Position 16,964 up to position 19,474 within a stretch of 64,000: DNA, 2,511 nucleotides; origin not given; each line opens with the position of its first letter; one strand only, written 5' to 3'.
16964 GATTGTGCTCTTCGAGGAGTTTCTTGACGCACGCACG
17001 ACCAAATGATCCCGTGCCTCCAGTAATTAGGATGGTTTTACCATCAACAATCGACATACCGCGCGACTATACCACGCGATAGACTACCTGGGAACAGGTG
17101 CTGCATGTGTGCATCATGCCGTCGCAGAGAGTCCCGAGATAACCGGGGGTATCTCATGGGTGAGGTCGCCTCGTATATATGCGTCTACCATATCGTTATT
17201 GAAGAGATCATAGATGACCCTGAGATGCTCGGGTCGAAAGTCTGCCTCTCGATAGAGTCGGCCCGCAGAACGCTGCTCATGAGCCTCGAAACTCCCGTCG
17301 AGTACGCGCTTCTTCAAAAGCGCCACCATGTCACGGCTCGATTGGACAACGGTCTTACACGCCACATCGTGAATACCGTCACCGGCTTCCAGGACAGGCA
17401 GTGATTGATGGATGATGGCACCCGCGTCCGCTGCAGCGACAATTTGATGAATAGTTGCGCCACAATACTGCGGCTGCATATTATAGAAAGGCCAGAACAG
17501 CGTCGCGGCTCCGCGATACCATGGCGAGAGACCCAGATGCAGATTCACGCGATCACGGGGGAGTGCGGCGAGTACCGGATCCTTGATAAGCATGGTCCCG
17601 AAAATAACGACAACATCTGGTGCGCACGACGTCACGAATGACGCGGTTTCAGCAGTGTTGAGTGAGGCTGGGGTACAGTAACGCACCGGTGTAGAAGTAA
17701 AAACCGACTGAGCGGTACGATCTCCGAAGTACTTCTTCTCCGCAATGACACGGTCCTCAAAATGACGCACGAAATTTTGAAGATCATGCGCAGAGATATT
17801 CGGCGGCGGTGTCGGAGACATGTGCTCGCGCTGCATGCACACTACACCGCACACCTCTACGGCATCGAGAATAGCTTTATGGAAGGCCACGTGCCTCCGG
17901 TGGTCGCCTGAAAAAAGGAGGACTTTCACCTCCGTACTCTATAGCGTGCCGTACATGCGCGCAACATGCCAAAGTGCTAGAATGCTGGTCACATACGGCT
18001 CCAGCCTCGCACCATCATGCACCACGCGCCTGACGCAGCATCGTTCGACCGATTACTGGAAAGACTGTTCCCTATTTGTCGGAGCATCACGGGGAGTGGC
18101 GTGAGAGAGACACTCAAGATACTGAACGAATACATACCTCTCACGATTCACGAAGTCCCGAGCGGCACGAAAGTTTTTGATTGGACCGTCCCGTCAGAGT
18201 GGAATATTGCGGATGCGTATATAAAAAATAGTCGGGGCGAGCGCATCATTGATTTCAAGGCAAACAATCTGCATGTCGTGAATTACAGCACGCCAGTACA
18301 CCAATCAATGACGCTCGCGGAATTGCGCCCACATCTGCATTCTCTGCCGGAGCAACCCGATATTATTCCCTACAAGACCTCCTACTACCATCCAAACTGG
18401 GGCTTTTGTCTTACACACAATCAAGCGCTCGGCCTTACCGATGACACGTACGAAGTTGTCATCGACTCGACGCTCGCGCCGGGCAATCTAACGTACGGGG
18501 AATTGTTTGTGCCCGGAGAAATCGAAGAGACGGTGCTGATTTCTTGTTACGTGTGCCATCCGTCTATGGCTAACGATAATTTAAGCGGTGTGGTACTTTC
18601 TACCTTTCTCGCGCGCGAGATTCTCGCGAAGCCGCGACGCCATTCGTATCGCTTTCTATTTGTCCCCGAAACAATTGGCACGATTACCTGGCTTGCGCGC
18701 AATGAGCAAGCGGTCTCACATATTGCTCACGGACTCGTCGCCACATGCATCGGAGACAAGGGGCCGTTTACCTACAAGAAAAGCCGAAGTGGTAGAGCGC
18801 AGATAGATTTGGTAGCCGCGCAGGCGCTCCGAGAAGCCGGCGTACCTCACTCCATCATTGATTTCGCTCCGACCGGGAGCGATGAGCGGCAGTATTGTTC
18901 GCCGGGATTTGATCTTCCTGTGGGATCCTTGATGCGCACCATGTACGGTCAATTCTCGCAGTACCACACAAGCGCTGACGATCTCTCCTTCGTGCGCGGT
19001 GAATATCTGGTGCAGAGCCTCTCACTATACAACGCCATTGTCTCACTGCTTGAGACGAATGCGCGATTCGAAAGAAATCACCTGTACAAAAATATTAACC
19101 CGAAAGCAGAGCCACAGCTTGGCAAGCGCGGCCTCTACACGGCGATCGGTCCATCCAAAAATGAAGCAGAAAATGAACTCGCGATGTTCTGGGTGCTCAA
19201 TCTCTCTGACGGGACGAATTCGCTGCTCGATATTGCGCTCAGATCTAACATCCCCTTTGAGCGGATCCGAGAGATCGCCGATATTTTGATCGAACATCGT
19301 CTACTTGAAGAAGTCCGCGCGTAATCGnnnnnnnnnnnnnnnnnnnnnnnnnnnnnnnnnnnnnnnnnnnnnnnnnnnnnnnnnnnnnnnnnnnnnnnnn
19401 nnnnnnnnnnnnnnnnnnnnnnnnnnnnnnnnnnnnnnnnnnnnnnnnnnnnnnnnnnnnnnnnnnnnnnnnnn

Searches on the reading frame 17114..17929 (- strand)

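Call 13: search_protein_families(library=pfam, proteins=[window:17114-17929:-])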
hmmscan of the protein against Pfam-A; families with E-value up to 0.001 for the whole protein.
window:17114-17929:- (271 aa): 1 family
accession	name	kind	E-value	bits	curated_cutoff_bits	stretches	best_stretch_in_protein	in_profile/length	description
PF00551.24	Formyl_trans_N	-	5.6e-11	43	26.1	1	81-192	60-168/181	Formyl transferase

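Call 87: search_protein_families(library=ncbifam, proteins=[window:17114-17929:-], max_evalue=0.001)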
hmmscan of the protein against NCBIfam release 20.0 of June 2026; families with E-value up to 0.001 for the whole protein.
window:17114-17929:- (271 aa): 6 families
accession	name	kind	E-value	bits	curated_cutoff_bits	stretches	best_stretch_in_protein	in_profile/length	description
NF005414.0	PRK06988.1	equivalog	4e-15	55.6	316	1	63-221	39-194/311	formyltransferase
NF005998.1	PRK08125.1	equivalog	6.7e-13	47.9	777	1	48-220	24-191/649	bifunctional UDP-4-amino-4-deoxy-L-arabinose formyltransferase/UDP-glucuronic acid oxidase ArnA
TIGR00460.1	fmt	equivalog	2.8e-10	39.8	201.5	1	58-221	34-196/315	methionyl-tRNA formyltransferase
TIGR00639.1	PurN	equivalog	1.4e-07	31.2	150.1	1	96-199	72-175/192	phosphoribosylglycinamide formyltransferase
NF005755.0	PRK07579.1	equivalog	5.9e-07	29.6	238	1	128-232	89-190/245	dTDP-4-amino-4,6-dideoxyglucose formyltransferase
NF004684.0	PRK06027.1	subfamily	0.00091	19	223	0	92-181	154-243/286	formyltetrahydrofolate deformylase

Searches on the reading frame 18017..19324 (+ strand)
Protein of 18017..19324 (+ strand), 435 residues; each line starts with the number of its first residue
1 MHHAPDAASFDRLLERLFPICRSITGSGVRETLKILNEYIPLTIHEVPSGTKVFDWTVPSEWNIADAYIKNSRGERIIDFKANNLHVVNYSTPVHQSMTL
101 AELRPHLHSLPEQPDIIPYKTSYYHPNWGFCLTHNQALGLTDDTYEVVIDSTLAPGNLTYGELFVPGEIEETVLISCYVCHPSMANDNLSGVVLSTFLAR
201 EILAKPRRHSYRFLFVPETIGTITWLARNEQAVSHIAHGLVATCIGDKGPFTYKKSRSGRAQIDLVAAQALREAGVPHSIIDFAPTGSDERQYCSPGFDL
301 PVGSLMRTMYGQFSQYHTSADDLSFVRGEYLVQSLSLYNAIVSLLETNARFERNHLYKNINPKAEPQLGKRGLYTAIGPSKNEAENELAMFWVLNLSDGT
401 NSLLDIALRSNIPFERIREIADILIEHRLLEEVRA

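Call 3: search_protein_families(library=pfam, proteins=[window:18017-19324:+])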
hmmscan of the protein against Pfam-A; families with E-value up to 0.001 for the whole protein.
window:18017-19324:+ (435 aa): 3 families
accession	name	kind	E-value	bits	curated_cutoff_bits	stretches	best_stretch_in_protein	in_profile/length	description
PF16254.10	DUF4910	-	4.7e-111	369.9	26.6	1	12-348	2-247/247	Domain of unknown function (DUF4910)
PF09940.16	DUF2172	-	1e-40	138.4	27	1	61-152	1-92/92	Domain of unknown function (DUF2172)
PF16221.11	HTH_47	-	2.4e-27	94.8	27.1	1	356-431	2-77/78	winged helix-turn-helix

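Call 4: search_protein_families(library=ncbifam, proteins=[window:18017-19324:+])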
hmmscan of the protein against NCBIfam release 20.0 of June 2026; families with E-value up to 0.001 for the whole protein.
window:18017-19324:+ (435 aa): 0 families
